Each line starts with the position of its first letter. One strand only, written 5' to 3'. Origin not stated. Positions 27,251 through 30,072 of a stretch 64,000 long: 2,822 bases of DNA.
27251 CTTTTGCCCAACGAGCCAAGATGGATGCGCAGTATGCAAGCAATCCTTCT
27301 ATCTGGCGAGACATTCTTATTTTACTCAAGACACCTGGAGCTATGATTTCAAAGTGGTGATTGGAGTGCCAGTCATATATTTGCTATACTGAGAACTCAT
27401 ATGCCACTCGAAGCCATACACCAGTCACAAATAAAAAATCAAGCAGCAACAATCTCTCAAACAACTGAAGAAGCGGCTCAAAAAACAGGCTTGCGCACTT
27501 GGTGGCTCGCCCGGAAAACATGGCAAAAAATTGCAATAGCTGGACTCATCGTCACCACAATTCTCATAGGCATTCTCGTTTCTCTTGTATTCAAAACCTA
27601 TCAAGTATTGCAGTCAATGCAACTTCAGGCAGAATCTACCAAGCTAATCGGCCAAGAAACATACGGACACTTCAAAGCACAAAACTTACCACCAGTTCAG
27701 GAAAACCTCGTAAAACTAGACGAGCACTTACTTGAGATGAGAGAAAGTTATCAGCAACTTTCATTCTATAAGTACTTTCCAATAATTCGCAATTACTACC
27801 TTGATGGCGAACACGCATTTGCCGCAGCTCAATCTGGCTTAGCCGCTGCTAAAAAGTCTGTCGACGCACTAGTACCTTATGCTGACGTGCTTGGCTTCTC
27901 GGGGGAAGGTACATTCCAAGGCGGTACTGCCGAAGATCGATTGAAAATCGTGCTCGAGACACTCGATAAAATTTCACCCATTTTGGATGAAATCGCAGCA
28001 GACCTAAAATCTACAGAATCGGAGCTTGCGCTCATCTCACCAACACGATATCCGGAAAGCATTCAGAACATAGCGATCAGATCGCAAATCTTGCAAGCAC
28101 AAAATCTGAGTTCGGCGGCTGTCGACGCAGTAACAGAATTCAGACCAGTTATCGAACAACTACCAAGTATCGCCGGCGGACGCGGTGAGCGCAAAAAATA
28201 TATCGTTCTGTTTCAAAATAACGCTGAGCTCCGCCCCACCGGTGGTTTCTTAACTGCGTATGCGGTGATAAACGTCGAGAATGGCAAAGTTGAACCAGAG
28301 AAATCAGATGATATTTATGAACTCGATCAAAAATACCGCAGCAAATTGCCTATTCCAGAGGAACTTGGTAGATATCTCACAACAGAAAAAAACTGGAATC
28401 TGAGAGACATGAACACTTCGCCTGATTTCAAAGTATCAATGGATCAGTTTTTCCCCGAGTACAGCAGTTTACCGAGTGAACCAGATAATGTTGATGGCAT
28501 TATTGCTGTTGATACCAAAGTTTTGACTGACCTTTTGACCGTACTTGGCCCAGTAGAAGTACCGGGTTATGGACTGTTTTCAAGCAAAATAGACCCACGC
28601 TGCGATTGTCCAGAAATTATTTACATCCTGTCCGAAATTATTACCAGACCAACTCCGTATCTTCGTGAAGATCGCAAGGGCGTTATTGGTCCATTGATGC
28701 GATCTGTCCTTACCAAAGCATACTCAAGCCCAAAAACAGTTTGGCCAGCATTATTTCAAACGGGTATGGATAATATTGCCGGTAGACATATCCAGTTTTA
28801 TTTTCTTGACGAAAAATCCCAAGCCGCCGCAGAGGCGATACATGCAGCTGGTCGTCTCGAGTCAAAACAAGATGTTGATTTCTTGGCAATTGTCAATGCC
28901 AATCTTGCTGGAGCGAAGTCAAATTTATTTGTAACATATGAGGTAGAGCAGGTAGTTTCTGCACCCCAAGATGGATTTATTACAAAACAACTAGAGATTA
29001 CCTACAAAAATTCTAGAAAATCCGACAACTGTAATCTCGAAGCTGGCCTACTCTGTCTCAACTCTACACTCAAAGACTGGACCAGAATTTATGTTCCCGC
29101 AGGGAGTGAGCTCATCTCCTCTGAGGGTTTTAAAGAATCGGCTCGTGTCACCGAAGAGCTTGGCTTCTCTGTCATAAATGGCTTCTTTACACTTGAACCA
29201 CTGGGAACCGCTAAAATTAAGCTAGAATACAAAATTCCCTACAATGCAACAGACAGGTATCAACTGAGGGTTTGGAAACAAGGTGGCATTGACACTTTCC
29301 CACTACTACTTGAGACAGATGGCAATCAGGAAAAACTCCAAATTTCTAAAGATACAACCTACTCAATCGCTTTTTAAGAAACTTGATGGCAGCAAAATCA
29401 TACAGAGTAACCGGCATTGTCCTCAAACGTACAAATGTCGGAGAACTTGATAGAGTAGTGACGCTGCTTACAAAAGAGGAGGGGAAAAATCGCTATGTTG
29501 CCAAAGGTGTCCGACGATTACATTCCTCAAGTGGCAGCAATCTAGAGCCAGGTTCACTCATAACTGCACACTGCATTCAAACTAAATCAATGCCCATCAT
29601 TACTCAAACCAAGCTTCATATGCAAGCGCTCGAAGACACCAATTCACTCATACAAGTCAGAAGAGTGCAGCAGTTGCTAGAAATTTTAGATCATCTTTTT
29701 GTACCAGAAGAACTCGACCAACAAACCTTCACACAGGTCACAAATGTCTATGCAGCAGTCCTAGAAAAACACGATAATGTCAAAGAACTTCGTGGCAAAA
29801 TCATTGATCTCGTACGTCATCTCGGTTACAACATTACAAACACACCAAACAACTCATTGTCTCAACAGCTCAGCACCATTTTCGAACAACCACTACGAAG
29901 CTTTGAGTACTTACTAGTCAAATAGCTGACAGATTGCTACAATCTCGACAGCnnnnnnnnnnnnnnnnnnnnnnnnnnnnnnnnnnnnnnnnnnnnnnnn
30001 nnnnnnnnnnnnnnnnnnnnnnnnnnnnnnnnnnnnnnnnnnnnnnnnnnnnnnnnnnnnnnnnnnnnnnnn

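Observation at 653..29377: About 29-kb glycosylation super-island combining Wzy_C paralogs, GT-C/PMT-like enzymes, a PglC-like initiating transferase, UXS and ManC: candidate protein O-glycosylation / cell-surface glycopolymer system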

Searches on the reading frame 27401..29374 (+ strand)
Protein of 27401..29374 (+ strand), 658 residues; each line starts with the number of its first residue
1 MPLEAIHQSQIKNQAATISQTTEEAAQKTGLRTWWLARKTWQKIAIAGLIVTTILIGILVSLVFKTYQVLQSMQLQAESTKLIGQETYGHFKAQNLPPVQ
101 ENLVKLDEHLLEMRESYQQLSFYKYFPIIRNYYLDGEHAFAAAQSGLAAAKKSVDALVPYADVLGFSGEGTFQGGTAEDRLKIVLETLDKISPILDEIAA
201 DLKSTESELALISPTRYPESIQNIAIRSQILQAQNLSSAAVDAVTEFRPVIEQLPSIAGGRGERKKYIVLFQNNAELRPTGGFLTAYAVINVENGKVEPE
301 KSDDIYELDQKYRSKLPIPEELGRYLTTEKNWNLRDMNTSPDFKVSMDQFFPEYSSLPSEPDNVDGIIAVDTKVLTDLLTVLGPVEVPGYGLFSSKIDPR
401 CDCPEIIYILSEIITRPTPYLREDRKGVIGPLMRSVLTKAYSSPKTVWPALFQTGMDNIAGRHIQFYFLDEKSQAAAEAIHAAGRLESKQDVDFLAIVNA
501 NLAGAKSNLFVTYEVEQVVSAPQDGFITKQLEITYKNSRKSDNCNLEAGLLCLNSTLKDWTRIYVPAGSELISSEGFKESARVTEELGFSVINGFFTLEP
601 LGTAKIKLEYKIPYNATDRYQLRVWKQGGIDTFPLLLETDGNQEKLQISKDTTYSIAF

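Call 6: search_protein_families(library=pfam, proteins=[window:27401-29374:+], max_evalue=0.01)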
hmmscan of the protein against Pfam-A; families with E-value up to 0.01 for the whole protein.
window:27401-29374:+ (658 aa): 1 family
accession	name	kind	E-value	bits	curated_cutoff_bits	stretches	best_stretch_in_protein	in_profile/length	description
PF13196.11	DUF4012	-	6.3e-25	88.8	28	1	264-389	3-126/144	Protein of unknown function (DUF4012)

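Call 19: search_protein_families(library=ncbifam, proteins=[window:27401-29374:+], max_evalue=0.01)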
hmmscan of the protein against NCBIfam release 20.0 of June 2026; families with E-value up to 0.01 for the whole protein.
window:27401-29374:+ (658 aa): 0 families

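Call 54: find_homologous_proteins(query=window:27401-29374:+, max_evalue=0.00001)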
Query window:27401-29374:+ (658 aa): 1498 proteins with E <= 0.00001 among 8000 candidates; the best 120 are listed.
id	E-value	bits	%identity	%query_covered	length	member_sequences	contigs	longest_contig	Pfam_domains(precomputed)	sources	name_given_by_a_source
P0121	0.0e+0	1469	100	100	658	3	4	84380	PF13196.12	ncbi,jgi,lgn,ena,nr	ncbi:MAG: DUF4012 domain-containing protein [Candidatus Pacebacteria bacterium]|nr:DUF4012 domain-co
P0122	0.0e+0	1168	79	97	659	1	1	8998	PF13196.12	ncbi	-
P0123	0.0e+0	1165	80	96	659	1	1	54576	PF13196.12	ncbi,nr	ncbi:MAG: DUF4012 domain-containing protein [bacterium]|nr:DUF4012 domain-containing protein [bacter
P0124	0.0e+0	1162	81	96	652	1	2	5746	PF13196.12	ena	-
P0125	0.0e+0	1160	79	97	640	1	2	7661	PF13196.12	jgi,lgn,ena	-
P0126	0.0e+0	1156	80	96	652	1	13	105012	PF13196.12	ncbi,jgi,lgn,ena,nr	ncbi:MAG: hypothetical protein A2632_00960 [Candidatus Pacebacteria bacterium RIFCSPHIGHO2_01_FULL_4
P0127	2.5e-292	989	66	98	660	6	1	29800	PF13196.12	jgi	-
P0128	2.1e-270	917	63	94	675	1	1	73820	PF13196.12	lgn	-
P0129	4.1e-268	909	62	95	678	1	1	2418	PF13196.12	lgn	-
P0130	1.6e-267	907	64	94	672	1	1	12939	PF13196.12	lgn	-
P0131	2.5e-266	903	63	94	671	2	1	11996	PF13196.12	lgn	-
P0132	4.4e-266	902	62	96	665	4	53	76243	PF13196.12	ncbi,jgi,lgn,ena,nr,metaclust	ncbi:MAG: hypothetical protein COZ34_04330 [Candidatus Pacebacteria bacterium CG_4_10_14_3_um_filter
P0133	4.5e-266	902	59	98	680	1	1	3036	PF13196.12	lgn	-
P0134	4.4e-265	899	64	90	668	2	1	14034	PF13196.12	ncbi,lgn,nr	ncbi:DUF4012 domain-containing protein [Candidatus Woesebacteria bacterium]|nr:DUF4012 domain-contai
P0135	5.9e-265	899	64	95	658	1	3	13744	PF13196.12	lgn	-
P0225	4.2e-252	856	59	95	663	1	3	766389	PF13196.12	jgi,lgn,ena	-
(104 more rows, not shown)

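Call 65: find_encoding_contigs(protein=P0225, flank=10000, max_places=1)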
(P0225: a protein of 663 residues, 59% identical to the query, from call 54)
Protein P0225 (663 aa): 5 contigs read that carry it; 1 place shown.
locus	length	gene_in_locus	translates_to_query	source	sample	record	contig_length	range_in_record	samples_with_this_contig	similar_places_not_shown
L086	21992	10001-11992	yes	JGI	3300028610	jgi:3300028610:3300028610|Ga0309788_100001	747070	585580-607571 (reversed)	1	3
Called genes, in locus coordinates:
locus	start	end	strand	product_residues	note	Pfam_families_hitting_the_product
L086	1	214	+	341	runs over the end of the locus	PF00535:Glycos_transf_2, PF10111:Glyco_tranf_2_2 (weak), PF13641:Glyco_tranf_2_3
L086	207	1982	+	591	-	PF04932:Wzy_C (weak)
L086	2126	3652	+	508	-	PF02366:PMT (weak), PF13231:PMT_2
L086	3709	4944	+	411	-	PF13439:Glyco_transf_4, PF00534:Glycos_transf_1, PF13692:Glyco_trans_1_4, PF13524:Glyco_trans_1_2 (weak)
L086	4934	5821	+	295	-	PF00535:Glycos_transf_2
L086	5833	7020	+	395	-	PF13439:Glyco_transf_4, PF20706:GT4-conflict, PF00534:Glycos_transf_1, PF13692:Glyco_trans_1_4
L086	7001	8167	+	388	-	PF20706:GT4-conflict, PF00534:Glycos_transf_1, PF13692:Glyco_trans_1_4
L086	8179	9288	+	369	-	PF00483:NTP_transferase, PF12804:NTP_transf_3 (weak), PF22640:ManC_GMP_beta-helix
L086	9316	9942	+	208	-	PF02397:Bac_transf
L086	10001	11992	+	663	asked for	PF13196:DUF4012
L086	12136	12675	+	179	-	PF11967:RecO_N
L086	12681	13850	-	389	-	-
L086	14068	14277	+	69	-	-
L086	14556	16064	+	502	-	PF28494:GlyRS_ins_1, PF00587:tRNA-synt_2b (weak), PF03129:HGTP_anticodon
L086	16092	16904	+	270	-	-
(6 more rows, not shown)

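Call 66: predict_structure(alignment_id=A2)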
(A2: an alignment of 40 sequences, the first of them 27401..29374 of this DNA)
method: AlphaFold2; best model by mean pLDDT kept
length: 658 residues; sequences in the alignment: 40
mean_pLDDT: 81.2   pTM: 0.75
mean pLDDT of the five models: 81.2, 79.0, 78.9, 78.4, 75.7
residues with pLDDT >= 90: 263; 70-90: 281; 50-70: 55; < 50: 59
segments of 3 or more residues with pLDDT < 50: 1-35, 416-424, 543-554
pLDDT, mean of each block of 10 residues (from residue 1): 28 33 35 50 75 82 87 90 92 88 94 93 89 94 95 87 68 65 83 89 96 91 86 91 85 89 90 79 84 86 82 80 65 84 92 91 92 90 86 81 71 50 57 82 79 90 94 92 85 90 55 91 93 83 42 61 94 93 92 86 91 92 91 92 91 90
secondary structure, 60 per line:
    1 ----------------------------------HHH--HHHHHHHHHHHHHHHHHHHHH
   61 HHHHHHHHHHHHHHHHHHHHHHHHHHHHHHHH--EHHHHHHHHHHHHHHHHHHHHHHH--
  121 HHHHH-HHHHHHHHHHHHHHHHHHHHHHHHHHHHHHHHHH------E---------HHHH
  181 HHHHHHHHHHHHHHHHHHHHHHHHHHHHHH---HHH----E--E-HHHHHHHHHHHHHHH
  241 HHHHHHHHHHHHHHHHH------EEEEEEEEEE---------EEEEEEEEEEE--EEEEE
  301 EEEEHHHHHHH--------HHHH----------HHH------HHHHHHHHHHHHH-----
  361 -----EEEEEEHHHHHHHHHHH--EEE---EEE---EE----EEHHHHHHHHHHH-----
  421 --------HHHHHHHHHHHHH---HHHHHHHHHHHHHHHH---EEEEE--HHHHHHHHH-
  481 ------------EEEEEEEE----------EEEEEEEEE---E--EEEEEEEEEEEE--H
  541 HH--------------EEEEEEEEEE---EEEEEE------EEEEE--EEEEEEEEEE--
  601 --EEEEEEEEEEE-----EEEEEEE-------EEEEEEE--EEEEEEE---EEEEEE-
elements in order: H40-92 H96-118 H121-125 H127-160 H177-210 H226-257 E264-273 E283-293 E296-304 H305-311 H320-323 H343-355 E366-371 H372-382 E385-387 E391-393 H405-415 H429-441 H445-460 E464-468 H471-479 E493-500 E511-519 E526-537 E557-566 E570-575 E582-586 E589-598 E603-613 E619-625 E633-639 E642-648 E652-657

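Call 86: search_solved_structures(query=A2, max_evalue=10, show_alignments=3)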
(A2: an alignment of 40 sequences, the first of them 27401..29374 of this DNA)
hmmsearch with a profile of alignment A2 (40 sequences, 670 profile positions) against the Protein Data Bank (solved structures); distinct sequences matched with E-value up to 10: 3.
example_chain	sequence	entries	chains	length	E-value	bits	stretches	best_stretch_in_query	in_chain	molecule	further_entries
4f4z_B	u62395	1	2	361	0.08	14.2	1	365-422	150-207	DNA polymerase IV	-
5umr_A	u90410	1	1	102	0.22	12.8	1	526-609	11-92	FACT complex subunit SSRP1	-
6l1r_A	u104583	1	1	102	0.22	12.8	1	526-609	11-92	FACT complex subunit SSRP1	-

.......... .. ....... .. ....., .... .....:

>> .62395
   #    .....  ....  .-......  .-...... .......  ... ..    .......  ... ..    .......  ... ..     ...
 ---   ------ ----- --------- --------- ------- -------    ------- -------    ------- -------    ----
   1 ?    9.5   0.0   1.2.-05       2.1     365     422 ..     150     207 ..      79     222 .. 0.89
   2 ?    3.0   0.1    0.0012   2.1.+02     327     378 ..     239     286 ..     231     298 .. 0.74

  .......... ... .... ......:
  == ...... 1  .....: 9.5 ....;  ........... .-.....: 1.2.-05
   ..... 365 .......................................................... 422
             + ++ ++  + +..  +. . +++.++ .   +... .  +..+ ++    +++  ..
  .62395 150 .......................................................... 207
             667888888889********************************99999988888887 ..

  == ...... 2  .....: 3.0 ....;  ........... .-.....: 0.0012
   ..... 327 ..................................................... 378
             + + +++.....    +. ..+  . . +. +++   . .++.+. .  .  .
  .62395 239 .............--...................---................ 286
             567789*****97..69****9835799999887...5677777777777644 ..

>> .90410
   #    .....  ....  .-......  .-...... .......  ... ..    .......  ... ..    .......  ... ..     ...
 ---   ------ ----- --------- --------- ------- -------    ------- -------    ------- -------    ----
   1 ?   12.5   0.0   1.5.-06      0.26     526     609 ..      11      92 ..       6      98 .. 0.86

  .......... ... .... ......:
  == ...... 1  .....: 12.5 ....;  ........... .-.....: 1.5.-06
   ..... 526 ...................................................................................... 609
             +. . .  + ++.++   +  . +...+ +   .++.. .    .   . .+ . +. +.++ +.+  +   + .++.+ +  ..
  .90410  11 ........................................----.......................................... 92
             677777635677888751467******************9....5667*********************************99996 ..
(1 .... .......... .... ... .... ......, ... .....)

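Call 88: fold_search(model_id=the predicted structure, library=pdb)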
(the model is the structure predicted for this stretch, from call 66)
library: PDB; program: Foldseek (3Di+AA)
matches with E <= 10: 639; with E <= 0.001: 0
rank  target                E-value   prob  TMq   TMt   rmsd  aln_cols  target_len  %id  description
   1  3pe5_A                1.5e-03  1.00  0.18  0.36   8.0       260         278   12  Three-dimensional Structure of protein A7VV38_9CLOT from Clostridium leptum DSM 753, Northeast Structural Genomics Con (released 2010-11-10)
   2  3tep                  1.7e-03  1.00  0.20  0.33  19.6       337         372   10  LytR-CPS2a-Psr family protein with bound octaprenyl pyrophosphate lipid and magnesium ion (released 2011-10-12)
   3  6iff_A                2.4e-03  0.97  0.10  0.14  10.9       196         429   11  Crystal structure of M1 zinc metallopeptidase E323A mutant from Deinococcus radiodurans (released 2019-09-25)
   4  4p8q_B                3.3e-03  1.00  0.13  0.11   7.7       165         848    8  Crystal Structure of Human Insulin Regulated Aminopeptidase with Alanine in Active Site (released 2014-12-03)
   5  6koz_B                3.8e-03  0.98  0.11  0.16   8.8       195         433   11  Crystal structure of two domain M1 zinc metallopeptidase E323 mutant bound to L-Leucine amino acid (released 2020-01-22)
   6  6a8z_A                4.2e-03  0.97  0.11  0.14  10.7       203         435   10  Crystal structure of M1 zinc metallopeptidase from Deinococcus radiodurans (released 2019-07-17)
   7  2xxq                  5.1e-03  0.98  0.19  0.32  19.8       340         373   10  A widespread family of bacterial cell wall assembly proteins (released 2011-10-19)
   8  6a8z_B                5.4e-03  0.96  0.10  0.14  10.8       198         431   12  Crystal structure of M1 zinc metallopeptidase from Deinococcus radiodurans (released 2019-07-17)
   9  6kp1_A                5.7e-03  0.97  0.11  0.15  10.1       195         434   11  Crystal structure of two domain M1 zinc metallopeptidase E323A mutant bound to L-methionine amino acid (released 2020-06-24)
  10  5ab0_C                6.0e-03  1.00  0.14  0.11   5.8       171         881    6  Crystal structure of aminopeptidase ERAP2 with ligand (released 2015-09-30)
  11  6koz_A                6.6e-03  0.97  0.11  0.15   9.1       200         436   10  Crystal structure of two domain M1 zinc metallopeptidase E323 mutant bound to L-Leucine amino acid (released 2020-01-22)
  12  8cgp_B                6.9e-03  1.00  0.14  0.11   7.2       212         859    8  Insulin regulated aminopeptidase (IRAP) in complex with an allosteric aryl sulfonamide inhibitor (released 2024-01-31)
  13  5lg6_A                7.3e-03  0.92  0.11  0.09  11.9       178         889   11  Structure of the deglycosylated porcine aminopeptidase N ectodomain (released 2017-04-12)
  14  3tel                  7.6e-03  0.98  0.20  0.32  19.3       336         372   10  LytR-CPS2A-Psr family protein with bound octaprenyl pyrophosphate lipid and manganese ion (released 2011-10-12)
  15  3nxh                  7.6e-03  0.97  0.14  0.36  12.2       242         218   10  Crystal Structure of the transcriptional regulator yvhJ from Bacillus subtilis. Northeast Structural Genomics Consortium (released 2010-08-04)
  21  3tfl                  8.9e-03  0.97  0.19  0.32  19.8       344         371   10  LytR-Cps2a-Psr family protein with bound octaprenyl pyrophosphate lipid (released 2011-10-12)
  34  4de8                  1.7e-02  0.99  0.20  0.32  10.3       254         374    8  LytR-Cps2a-Psr family protein with bound octaprenyl monophosphate lipid (released 2012-04-04)
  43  2xxp                  2.4e-02  0.96  0.21  0.33  18.9       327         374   10  A widespread family of bacterial cell wall assembly proteins (released 2011-10-19)
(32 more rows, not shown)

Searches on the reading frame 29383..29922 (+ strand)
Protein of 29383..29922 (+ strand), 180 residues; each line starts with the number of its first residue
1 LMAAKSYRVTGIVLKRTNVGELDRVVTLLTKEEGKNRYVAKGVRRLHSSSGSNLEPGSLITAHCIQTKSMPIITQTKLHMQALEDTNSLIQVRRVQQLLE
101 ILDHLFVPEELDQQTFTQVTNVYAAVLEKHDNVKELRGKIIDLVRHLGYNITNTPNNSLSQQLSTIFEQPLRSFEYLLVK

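Call 6: search_protein_families(library=pfam, proteins=[window:29383-29922:+], max_evalue=0.01)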
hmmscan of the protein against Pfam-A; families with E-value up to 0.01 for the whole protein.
window:29383-29922:+ (180 aa): 1 family
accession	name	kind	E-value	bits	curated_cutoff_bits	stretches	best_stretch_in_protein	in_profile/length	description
PF11967.14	RecO_N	-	6e-16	58.7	27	1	6-78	3-76/80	Recombination protein O N terminal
